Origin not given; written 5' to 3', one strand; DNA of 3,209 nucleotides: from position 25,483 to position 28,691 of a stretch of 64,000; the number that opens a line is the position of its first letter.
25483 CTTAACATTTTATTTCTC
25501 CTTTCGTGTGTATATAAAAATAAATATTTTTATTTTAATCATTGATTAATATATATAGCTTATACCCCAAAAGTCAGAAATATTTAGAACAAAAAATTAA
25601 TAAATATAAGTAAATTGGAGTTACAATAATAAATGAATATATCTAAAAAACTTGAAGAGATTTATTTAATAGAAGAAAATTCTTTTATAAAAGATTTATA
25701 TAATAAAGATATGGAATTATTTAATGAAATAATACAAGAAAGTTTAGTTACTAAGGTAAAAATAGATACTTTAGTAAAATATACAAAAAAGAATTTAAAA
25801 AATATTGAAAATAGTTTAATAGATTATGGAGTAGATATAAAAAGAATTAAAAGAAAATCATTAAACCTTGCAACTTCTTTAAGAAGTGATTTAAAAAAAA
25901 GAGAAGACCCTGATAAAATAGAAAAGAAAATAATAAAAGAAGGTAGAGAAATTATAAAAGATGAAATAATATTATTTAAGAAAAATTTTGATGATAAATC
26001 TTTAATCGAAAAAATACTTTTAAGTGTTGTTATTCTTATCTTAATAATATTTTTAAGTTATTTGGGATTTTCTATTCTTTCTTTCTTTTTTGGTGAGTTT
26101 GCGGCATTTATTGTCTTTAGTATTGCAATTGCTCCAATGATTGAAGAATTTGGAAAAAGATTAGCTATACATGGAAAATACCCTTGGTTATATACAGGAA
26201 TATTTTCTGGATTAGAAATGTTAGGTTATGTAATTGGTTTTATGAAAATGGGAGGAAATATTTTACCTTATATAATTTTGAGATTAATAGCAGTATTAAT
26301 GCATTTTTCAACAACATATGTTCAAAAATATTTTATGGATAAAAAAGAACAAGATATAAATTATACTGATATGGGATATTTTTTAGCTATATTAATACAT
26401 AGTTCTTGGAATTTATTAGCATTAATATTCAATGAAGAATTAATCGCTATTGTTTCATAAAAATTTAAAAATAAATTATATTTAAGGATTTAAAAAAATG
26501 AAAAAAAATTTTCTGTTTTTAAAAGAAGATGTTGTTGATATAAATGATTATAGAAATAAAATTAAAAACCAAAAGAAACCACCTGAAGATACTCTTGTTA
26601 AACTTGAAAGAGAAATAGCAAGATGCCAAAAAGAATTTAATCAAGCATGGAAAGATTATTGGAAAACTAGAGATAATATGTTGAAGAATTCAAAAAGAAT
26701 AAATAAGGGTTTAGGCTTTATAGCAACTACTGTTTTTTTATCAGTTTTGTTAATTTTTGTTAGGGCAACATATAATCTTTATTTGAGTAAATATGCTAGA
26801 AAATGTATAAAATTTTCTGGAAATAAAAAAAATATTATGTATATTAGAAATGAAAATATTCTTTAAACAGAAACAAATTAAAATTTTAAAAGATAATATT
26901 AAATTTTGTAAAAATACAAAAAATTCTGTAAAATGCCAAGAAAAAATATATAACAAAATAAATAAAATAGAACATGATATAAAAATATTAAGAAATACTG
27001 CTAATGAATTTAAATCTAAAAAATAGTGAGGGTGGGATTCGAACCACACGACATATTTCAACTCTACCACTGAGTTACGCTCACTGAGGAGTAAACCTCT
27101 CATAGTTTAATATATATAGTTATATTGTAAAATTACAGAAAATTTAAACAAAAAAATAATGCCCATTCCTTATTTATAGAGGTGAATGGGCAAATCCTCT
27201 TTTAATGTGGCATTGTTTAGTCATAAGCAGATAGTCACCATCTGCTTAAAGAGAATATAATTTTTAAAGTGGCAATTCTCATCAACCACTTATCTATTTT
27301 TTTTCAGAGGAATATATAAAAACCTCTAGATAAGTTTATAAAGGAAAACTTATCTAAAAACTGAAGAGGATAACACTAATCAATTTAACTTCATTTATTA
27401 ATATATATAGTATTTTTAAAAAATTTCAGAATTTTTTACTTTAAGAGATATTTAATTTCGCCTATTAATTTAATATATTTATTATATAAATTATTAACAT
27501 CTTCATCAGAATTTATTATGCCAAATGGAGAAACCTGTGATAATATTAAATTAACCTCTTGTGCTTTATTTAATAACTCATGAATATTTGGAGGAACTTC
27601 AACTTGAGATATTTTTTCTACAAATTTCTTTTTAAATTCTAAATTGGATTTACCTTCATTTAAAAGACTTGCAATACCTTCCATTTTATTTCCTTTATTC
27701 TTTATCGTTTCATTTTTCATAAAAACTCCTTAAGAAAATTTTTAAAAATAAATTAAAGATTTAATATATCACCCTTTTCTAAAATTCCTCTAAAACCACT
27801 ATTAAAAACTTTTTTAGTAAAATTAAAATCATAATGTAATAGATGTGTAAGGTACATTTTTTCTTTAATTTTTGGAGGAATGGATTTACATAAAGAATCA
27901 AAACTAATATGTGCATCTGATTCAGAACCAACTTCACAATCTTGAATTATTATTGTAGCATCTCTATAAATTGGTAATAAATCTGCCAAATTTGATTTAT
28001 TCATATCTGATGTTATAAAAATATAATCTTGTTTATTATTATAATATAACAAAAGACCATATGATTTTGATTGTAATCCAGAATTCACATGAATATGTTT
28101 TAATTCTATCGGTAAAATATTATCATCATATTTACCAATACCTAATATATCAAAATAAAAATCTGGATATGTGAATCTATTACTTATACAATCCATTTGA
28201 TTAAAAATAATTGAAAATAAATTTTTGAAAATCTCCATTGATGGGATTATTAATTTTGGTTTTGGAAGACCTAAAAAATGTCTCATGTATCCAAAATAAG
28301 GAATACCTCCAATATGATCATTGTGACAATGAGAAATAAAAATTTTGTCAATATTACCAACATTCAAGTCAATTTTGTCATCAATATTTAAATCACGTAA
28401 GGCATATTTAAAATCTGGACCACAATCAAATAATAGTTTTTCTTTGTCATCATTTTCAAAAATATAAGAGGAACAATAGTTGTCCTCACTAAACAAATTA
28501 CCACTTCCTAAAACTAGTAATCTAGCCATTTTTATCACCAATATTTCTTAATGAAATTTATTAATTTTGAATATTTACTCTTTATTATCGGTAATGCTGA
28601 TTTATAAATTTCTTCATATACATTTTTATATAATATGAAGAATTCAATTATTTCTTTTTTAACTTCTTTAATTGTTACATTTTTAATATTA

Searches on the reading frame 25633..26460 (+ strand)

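Call 64: search_protein_families(library=pfam, proteins=[window:25633-26460:+], max_evalue=0.001)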
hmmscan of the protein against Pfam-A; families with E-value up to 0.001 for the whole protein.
window:25633-26460:+ (275 aa): 1 family
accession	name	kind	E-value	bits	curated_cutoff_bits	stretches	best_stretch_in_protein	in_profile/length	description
PF13367.11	PrsW-protease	-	1.2e-06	28.7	23.5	1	129-268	11-178/196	PrsW family intramembrane metalloprotease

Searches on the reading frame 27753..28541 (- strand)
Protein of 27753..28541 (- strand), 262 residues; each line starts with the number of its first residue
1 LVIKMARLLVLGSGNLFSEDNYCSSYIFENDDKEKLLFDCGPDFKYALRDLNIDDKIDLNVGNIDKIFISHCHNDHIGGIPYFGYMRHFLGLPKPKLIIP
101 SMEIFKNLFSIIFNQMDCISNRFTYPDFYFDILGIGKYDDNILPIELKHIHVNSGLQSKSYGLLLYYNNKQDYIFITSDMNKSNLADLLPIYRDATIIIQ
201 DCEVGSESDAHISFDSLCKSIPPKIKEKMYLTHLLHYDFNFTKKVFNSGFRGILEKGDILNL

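Call 3: search_protein_families(library=pfam, proteins=[window:27753-28541:-], max_evalue=0.01)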
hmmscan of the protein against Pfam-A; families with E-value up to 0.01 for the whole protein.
window:27753-28541:- (262 aa): 3 families
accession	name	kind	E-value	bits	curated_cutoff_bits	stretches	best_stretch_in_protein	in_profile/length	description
PF00753.33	Lactamase_B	-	5e-11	43.3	22.7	1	22-83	5-63/196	Metallo-beta-lactamase superfamily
PF23023.1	Anti-Pycsar_Apyc1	-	2.2e-09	37.6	50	1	9-249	6-233/250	Anti-Pycsar protein Apyc1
PF12706.13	Lactamase_B_2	-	4.4e-06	26.9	27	1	36-85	3-52/200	Beta-lactamase superfamily domain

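Call 40: search_protein_families(library=padloc, proteins=[window:27753-28541:-], max_evalue=0.01)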
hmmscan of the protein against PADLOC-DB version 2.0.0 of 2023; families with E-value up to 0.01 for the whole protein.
window:27753-28541:- (262 aa): 2 families
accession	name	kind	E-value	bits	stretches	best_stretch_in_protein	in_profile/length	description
PDLC03854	LmuA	-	4.8e-05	20.6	1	29-80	22-73/345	-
PDLC03805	RTasMBL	-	0.00088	16.5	1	31-83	18-67/322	DRT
